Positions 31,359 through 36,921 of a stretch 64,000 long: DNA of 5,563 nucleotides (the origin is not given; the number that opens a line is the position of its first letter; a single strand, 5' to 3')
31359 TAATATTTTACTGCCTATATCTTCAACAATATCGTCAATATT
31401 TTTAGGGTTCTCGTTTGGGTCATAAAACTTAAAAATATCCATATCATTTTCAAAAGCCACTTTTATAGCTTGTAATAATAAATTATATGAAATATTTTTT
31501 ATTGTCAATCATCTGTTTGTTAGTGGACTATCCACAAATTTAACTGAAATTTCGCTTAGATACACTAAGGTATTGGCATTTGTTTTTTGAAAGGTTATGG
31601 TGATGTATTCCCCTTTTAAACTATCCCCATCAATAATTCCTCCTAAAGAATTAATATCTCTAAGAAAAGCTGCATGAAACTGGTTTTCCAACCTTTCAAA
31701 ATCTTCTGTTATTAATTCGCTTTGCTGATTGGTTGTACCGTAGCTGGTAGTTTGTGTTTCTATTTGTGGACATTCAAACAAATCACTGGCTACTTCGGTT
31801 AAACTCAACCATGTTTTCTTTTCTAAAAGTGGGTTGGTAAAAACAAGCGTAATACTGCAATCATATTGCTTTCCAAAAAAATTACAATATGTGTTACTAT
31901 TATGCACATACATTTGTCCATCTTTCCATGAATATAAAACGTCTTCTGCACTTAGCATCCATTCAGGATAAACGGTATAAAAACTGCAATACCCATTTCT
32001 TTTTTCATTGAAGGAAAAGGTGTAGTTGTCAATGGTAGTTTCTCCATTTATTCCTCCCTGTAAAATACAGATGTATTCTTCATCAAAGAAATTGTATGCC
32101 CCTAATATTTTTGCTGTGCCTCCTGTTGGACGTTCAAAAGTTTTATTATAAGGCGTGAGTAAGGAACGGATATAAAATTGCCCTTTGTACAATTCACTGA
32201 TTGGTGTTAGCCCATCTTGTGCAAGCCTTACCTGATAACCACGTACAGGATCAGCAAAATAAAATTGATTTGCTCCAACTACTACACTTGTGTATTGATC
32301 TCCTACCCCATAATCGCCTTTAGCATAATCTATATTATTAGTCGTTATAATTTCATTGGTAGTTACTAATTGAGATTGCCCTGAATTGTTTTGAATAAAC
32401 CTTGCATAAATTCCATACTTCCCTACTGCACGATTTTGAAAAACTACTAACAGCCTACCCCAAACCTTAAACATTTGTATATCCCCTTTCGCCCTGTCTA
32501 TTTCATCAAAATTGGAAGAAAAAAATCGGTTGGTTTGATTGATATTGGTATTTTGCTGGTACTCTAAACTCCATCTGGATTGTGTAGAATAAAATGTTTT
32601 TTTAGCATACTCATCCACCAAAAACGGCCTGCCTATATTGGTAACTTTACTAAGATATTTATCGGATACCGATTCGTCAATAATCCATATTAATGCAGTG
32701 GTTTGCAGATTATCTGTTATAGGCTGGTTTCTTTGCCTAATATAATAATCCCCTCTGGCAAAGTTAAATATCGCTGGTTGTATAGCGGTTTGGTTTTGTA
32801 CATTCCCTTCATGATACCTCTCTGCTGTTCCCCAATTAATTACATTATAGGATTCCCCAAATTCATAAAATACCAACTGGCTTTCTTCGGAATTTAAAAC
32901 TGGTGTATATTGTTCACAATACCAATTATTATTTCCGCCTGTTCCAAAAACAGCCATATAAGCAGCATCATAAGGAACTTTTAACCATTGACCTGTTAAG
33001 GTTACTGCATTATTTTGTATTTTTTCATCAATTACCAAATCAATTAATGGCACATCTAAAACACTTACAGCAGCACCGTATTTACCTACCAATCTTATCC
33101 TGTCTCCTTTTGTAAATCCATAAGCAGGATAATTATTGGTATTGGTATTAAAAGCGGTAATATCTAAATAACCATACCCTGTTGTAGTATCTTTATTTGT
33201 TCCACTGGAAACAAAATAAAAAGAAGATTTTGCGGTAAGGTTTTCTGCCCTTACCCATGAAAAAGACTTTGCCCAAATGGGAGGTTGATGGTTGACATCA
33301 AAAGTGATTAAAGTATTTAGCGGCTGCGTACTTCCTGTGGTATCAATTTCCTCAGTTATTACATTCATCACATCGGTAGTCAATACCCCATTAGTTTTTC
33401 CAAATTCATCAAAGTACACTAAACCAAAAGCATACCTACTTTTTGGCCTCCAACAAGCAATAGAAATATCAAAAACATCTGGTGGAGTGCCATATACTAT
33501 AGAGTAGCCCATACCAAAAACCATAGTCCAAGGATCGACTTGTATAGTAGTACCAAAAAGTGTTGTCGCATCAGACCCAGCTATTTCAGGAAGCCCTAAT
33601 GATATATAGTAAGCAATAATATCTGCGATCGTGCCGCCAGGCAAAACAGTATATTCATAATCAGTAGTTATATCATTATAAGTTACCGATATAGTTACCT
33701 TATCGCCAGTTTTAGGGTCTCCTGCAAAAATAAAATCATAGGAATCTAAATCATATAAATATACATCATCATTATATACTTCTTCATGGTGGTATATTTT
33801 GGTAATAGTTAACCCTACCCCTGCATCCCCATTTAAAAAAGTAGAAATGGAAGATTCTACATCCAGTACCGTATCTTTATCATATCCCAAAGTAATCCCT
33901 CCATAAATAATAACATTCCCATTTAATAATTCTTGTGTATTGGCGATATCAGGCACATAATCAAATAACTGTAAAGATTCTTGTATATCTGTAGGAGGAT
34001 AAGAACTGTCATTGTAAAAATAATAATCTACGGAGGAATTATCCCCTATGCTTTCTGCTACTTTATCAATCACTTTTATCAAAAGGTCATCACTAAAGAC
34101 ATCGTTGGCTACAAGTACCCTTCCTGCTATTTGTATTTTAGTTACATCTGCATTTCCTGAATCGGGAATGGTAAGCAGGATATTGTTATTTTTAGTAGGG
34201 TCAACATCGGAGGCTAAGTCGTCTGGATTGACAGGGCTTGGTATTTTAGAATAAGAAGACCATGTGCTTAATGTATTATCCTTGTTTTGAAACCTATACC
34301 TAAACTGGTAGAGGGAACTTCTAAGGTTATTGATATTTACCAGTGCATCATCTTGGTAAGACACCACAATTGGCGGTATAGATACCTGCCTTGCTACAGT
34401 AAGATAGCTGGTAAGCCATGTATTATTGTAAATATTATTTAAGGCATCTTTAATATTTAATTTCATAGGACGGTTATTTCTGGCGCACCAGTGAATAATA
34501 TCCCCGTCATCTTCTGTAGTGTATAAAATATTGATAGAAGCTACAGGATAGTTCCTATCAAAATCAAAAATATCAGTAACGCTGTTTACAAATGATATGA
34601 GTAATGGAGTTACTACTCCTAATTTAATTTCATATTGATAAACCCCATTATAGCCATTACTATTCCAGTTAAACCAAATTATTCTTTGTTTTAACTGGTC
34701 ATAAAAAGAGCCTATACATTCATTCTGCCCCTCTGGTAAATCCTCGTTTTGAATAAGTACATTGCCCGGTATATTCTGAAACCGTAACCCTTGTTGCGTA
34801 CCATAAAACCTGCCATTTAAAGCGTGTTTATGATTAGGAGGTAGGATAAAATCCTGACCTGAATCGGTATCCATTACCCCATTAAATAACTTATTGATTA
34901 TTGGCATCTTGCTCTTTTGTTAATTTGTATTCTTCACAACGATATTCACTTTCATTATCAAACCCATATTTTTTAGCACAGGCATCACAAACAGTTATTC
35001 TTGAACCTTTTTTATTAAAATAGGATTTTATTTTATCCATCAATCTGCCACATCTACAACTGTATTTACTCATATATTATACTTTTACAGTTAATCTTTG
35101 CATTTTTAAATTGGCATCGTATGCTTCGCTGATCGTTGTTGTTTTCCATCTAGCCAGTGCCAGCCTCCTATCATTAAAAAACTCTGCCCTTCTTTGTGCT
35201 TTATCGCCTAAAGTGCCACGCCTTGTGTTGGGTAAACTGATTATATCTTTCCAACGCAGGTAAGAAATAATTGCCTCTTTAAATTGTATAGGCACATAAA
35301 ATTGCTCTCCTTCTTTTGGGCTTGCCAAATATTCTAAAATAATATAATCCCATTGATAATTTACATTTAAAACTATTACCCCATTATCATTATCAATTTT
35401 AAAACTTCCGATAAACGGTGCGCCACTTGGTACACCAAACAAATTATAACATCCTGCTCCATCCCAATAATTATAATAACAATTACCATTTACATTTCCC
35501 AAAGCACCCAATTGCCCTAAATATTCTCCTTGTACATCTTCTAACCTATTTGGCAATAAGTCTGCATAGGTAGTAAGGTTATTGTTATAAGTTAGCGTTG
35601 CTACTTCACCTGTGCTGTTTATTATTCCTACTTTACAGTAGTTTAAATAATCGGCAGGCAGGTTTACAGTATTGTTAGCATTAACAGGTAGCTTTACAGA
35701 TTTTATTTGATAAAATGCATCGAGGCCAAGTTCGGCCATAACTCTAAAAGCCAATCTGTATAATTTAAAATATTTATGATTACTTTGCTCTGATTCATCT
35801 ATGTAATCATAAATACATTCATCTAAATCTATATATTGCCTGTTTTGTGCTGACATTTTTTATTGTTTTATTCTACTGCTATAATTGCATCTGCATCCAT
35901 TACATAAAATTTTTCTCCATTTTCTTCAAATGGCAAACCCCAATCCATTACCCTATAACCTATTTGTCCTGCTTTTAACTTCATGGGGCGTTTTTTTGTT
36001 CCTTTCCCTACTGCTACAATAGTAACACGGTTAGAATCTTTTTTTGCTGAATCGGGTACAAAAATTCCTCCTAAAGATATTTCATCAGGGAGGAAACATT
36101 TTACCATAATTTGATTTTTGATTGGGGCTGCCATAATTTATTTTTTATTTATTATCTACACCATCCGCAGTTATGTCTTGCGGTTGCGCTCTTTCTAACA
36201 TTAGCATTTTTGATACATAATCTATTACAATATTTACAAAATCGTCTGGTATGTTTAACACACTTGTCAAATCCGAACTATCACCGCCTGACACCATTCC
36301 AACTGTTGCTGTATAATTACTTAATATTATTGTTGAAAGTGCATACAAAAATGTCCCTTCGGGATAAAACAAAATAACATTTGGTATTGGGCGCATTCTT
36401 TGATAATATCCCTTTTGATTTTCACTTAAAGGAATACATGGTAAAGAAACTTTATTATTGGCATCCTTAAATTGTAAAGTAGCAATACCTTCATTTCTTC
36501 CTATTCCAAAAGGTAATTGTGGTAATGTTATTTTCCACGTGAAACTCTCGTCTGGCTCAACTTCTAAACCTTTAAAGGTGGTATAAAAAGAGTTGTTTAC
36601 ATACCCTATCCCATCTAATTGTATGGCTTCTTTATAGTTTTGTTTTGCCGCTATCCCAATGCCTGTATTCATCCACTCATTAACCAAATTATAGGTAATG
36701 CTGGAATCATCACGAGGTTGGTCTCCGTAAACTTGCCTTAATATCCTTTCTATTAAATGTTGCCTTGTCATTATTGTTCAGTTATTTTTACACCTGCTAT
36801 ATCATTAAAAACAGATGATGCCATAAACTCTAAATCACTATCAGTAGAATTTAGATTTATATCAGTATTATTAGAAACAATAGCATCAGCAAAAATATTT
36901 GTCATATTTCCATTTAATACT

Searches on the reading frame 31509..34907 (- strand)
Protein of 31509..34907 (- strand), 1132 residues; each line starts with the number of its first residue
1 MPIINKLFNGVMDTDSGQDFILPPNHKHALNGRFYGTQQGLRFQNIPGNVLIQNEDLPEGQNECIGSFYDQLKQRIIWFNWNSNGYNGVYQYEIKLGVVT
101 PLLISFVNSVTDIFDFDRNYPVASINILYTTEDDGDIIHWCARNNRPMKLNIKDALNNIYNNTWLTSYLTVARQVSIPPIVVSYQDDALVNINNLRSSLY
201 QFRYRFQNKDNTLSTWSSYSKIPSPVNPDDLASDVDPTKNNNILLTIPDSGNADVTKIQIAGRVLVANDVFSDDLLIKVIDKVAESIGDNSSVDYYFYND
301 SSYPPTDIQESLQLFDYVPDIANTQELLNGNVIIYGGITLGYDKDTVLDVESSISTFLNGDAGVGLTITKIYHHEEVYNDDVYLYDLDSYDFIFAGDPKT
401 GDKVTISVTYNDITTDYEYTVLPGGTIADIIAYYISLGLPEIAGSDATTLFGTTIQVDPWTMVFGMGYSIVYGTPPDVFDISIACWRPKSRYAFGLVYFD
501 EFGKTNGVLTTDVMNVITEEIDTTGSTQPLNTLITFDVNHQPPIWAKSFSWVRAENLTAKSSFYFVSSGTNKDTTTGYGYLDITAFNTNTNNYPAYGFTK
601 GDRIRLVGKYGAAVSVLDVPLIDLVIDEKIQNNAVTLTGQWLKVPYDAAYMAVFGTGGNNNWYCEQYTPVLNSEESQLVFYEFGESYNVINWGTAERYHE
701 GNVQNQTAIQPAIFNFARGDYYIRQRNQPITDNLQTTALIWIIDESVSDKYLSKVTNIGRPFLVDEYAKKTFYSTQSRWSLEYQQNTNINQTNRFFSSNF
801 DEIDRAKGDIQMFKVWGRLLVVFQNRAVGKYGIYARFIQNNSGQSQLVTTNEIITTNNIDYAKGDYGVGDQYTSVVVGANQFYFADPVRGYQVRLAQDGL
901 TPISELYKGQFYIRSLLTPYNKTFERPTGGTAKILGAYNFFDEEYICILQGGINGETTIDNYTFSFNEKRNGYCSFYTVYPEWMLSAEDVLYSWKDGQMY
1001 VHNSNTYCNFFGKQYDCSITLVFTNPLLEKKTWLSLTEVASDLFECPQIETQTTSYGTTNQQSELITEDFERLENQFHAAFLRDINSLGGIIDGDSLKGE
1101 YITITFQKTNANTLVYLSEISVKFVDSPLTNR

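Call 25: search_protein_families(library=pfam, proteins=[window:31509-34907:-], max_evalue=0.01)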
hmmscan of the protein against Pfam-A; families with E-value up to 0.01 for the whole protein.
window:31509-34907:- (1132 aa): 2 families
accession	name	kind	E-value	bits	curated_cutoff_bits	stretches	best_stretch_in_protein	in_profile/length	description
PF25731.1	crAss_MUZ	-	5.8e-11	41.7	27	1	769-996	1016-1223/1224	Crassvirus muzzle protein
PF25729.1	crAss_MUZ_C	-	0.0053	17.6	27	1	1006-1084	2-83/83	Crassvirus muzzle protein C-terminal domain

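Call 26: search_protein_families(library=phrogs, proteins=[window:31509-34907:-], max_evalue=0.01)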
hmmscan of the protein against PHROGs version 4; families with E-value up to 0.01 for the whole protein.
window:31509-34907:- (1132 aa): 3 families
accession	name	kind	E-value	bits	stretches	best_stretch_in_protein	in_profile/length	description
phrog_14478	-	head and packaging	1.2e-41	143.4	3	59-343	58-338/1474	virion structural protein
phrog_18548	-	unknown function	1.4e-10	42.3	1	963-1101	4-135/241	-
phrog_38031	-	unknown function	3.2e-09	37.2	1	961-1031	197-268/460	-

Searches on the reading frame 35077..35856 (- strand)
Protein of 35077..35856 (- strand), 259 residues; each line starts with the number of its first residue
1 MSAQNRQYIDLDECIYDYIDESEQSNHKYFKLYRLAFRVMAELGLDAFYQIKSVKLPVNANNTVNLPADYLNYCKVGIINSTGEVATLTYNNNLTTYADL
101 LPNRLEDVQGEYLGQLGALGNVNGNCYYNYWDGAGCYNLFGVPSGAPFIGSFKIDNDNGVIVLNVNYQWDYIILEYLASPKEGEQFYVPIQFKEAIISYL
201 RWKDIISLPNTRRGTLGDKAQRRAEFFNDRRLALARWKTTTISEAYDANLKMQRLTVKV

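Call 25: search_protein_families(library=pfam, proteins=[window:35077-35856:-], max_evalue=0.01)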
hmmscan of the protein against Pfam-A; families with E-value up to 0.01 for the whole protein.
window:35077-35856:- (259 aa): 0 families

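Call 26: search_protein_families(library=phrogs, proteins=[window:35077-35856:-], max_evalue=0.01)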
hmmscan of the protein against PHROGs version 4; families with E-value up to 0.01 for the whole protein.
window:35077-35856:- (259 aa): 1 family
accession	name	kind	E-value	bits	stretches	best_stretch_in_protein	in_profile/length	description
phrog_13977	-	head and packaging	4e-19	70.1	1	5-237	18-261/273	virion structural protein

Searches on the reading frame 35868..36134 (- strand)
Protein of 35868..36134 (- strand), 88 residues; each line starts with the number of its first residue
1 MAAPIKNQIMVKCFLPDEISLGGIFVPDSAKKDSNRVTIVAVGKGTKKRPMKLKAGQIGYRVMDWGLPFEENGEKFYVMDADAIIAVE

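Call 25: search_protein_families(library=pfam, proteins=[window:35868-36134:-], max_evalue=0.01)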
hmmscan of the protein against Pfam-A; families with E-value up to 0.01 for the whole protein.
window:35868-36134:- (88 aa): 1 family
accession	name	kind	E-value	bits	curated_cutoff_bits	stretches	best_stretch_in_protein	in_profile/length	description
PF00166.26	Cpn10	-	3e-11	43.6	21.1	1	3-87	3-92/93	Chaperonin 10 Kd subunit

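Call 26: search_protein_families(library=phrogs, proteins=[window:35868-36134:-], max_evalue=0.01)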
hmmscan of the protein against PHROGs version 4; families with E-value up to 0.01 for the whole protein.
window:35868-36134:- (88 aa): 1 family
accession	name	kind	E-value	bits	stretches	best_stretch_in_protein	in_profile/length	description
phrog_3188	-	other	1.3e-09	38.7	1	3-87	4-93/96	co-chaperonin GroES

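Call 27: search_dna_similar(query=window:35868-36134:-, collection=phages, mode=protein, max_rows=30, max_evalue=0.001)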
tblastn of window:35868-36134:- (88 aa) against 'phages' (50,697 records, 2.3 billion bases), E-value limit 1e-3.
Records with a match: 1; places in all: 1; records where one place covers at least 80% of the query: 1.
Best place of each record, by identity: <60% 1.
By first word of the organism name: Bacteriophage 1.
By host as written in the record: - 1.
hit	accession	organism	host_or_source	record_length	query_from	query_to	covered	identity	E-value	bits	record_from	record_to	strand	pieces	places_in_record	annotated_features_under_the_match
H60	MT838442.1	Bacteriophage sp.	human fecal samples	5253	4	85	93%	30.5%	6e-5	45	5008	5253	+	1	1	record has no annotation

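Call 43: find_related_loci(query=window:35868-36134:-, collection=viral_contigs, flank=10000)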
Query window:35868-36134:- (88 aa) in viral_contigs; peptide patterns used: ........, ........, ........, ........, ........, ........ (x = any residue, [..] = any of these).
10 stretches matched a pattern, but none encodes a relative of the query by tblastn (E <= 1e-3).

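Call 44: find_homologous_proteins(query=window:35868-36134:-, max_evalue=0.001)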
Query window:35868-36134:- (88 aa): 9 proteins with E <= 0.001 among 10 candidates.
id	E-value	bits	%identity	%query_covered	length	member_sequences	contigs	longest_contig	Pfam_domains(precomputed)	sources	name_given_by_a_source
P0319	6.2e-47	175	92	100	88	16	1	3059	PF00166.27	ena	-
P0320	1.2e-42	161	88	100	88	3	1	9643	PF00166.27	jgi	-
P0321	1.7e-42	161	88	100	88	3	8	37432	PF00166.27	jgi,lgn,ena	jgi:co-chaperonin GroES (HSP10)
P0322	3.6e-39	150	82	100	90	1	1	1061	PF00166.27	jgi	-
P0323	7.8e-37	143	80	100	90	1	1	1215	PF00166.27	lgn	-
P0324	2.0e-36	141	77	100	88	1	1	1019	PF00166.27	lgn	-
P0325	1.3e-34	136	73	100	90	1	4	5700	PF00166.27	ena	-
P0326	9.8e-25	104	61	97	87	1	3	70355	PF00166.27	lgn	-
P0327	3.0e-19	87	54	95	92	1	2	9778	PF00166.27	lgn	-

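Call 46: find_encoding_contigs(protein=P0326, flank=10000, max_places=2)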
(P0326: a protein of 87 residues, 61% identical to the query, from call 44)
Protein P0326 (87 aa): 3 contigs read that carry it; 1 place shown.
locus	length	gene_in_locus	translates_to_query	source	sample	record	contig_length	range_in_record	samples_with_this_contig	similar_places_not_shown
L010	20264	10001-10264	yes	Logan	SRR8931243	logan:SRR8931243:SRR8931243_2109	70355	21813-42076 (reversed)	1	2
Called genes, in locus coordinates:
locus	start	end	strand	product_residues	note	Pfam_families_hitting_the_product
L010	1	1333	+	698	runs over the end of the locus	-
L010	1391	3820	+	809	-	-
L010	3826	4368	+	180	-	-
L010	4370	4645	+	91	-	-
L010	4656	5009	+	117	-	-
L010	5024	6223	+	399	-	-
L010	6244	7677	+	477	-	-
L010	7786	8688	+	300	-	-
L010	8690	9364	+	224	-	-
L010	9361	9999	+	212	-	-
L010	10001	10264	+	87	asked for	PF00166:Cpn10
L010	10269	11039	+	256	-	-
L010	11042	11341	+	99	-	-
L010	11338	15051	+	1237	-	PF25731:crAss_MUZ, PF25729:crAss_MUZ_C (weak)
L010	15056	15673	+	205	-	-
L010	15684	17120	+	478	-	-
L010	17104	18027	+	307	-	PF01541:GIY-YIG (faint), PF07460:NUMOD3 (faint)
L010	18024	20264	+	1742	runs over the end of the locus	-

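Call 94: search_protein_families(library=ncbifam, proteins=[window:35868-36134:-], max_evalue=0.001)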
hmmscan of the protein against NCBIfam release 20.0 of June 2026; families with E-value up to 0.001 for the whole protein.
window:35868-36134:- (88 aa): 10 families
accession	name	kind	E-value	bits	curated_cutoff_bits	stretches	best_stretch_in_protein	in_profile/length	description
NF001533.0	PRK00364.2-4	subfamily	4.7e-13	49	99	1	3-87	7-96/98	co-chaperone GroES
NF001531.0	PRK00364.2-2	subfamily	2.2e-10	40.4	96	1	3-87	4-92/94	co-chaperone GroES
NF001534.0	PRK00364.2-5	equivalog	5.9e-08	32.6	120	1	2-87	2-92/94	co-chaperone GroES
NF001529.0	PRK00364.1-5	subfamily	1.4e-07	31.5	133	1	4-62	5-65/95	co-chaperone GroES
NF001539.0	PRK00364.3-5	equivalog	2.6e-07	30.7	122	1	3-58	4-59/91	co-chaperone GroES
NF001527.0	PRK00364.1-2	subfamily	1.2e-06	28.6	120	1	4-87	5-93/96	co-chaperone GroES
NF001530.0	PRK00364.1-6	equivalog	2.2e-06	27.5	136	1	3-54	12-68/104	co-chaperone GroES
NF011106.0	PRK14533.1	equivalog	2.7e-06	27.2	128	1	3-86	4-87/91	co-chaperonin GroES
NF001532.0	PRK00364.2-3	equivalog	1.8e-05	24.7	130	1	1-47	1-47/94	co-chaperone GroES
NF001526.0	PRK00364.1-1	subfamily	1.9e-05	24.8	130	1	4-85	5-92/96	co-chaperone GroES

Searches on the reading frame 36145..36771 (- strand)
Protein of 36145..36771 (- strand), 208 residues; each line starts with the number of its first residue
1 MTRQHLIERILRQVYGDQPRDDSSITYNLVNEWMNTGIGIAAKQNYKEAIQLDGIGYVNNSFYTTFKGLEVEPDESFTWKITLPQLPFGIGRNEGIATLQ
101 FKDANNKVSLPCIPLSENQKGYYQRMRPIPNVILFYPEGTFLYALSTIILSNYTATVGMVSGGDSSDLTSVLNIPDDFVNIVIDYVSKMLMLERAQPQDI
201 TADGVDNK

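Call 25: search_protein_families(library=pfam, proteins=[window:36145-36771:-], max_evalue=0.01)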
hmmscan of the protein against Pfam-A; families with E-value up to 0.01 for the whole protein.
window:36145-36771:- (208 aa): 1 family
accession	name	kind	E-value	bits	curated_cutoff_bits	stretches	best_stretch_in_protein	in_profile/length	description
PF25702.1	CrAss_Ring_2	-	0.0072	16.4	27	0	6-146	2-138/210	Phage tail ring protein 2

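Call 26: search_protein_families(library=phrogs, proteins=[window:36145-36771:-], max_evalue=0.01)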
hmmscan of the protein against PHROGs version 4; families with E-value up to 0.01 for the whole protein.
window:36145-36771:- (208 aa): 0 families
